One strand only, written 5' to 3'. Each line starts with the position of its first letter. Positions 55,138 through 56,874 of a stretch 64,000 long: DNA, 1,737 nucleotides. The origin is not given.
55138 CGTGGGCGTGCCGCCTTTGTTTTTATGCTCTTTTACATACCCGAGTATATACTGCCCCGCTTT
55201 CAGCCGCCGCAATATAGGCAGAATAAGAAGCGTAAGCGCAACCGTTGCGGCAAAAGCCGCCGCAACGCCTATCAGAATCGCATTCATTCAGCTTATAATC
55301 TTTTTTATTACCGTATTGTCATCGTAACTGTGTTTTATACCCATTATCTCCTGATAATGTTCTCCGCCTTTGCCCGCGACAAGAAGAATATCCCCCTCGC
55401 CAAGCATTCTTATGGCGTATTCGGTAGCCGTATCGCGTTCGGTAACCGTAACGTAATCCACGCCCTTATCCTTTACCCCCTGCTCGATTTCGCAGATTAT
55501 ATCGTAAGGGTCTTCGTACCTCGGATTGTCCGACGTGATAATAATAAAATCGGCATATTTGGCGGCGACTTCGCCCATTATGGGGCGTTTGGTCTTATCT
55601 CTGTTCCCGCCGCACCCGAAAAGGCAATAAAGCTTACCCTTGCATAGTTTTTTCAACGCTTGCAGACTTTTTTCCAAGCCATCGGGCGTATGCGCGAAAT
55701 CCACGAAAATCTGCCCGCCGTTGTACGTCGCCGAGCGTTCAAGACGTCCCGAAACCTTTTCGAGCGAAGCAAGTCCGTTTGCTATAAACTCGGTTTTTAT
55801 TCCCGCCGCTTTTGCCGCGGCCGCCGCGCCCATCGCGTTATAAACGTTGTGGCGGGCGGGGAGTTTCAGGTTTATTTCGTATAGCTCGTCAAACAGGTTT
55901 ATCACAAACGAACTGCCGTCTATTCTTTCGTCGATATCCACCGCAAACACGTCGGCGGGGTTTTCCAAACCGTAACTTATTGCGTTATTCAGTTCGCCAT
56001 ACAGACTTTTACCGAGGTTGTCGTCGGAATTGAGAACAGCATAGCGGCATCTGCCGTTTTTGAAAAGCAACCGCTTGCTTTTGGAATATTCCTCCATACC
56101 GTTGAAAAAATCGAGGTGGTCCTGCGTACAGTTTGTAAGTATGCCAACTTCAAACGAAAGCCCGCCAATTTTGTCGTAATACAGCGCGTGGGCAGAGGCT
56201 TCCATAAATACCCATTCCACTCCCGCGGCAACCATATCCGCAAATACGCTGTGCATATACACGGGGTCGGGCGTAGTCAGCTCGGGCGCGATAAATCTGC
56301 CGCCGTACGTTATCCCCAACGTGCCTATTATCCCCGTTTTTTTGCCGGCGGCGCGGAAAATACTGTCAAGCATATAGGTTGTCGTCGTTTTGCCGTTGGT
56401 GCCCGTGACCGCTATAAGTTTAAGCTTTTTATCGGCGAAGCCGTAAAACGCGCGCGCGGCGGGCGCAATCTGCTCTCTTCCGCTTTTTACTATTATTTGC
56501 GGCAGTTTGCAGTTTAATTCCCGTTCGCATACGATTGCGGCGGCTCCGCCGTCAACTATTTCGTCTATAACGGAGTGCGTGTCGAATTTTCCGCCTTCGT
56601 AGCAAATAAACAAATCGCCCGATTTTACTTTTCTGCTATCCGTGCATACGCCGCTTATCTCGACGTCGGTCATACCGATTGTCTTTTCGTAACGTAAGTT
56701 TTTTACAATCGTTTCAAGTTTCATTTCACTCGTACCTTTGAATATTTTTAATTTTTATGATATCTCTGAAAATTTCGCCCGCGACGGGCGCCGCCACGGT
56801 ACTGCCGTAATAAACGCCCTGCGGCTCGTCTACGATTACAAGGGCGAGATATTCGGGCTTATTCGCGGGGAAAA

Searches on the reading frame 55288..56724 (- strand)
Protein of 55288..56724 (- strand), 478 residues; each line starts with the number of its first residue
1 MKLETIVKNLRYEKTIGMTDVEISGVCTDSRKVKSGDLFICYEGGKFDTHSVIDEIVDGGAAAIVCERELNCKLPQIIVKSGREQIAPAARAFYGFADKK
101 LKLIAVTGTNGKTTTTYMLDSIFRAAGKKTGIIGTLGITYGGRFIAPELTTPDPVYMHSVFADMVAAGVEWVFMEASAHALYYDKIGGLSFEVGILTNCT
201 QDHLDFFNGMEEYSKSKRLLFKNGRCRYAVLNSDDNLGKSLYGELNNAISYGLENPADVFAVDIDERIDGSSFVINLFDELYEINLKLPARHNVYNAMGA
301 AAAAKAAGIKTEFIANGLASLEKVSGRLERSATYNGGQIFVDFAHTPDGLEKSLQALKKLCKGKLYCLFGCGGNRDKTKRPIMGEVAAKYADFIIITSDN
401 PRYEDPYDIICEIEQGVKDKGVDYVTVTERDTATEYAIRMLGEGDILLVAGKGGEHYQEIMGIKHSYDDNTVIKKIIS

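Call 30: search_protein_families(library=pfam, proteins=[window:55288-56724:-], max_evalue=0.00001)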
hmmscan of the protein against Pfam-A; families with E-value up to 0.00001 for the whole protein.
window:55288-56724:- (478 aa): 3 families
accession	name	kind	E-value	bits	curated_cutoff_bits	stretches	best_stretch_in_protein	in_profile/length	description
PF08245.18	Mur_ligase_M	-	1.4e-48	166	24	1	106-304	1-200/200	Mur ligase middle domain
PF02875.26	Mur_ligase_C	-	2.3e-30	106.5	28.4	1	326-453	1-127/127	Mur ligase, glutamate ligase domain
PF01225.30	Mur_ligase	-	1.8e-07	31.9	21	1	22-80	1-61/95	Mur ligase family, catalytic domain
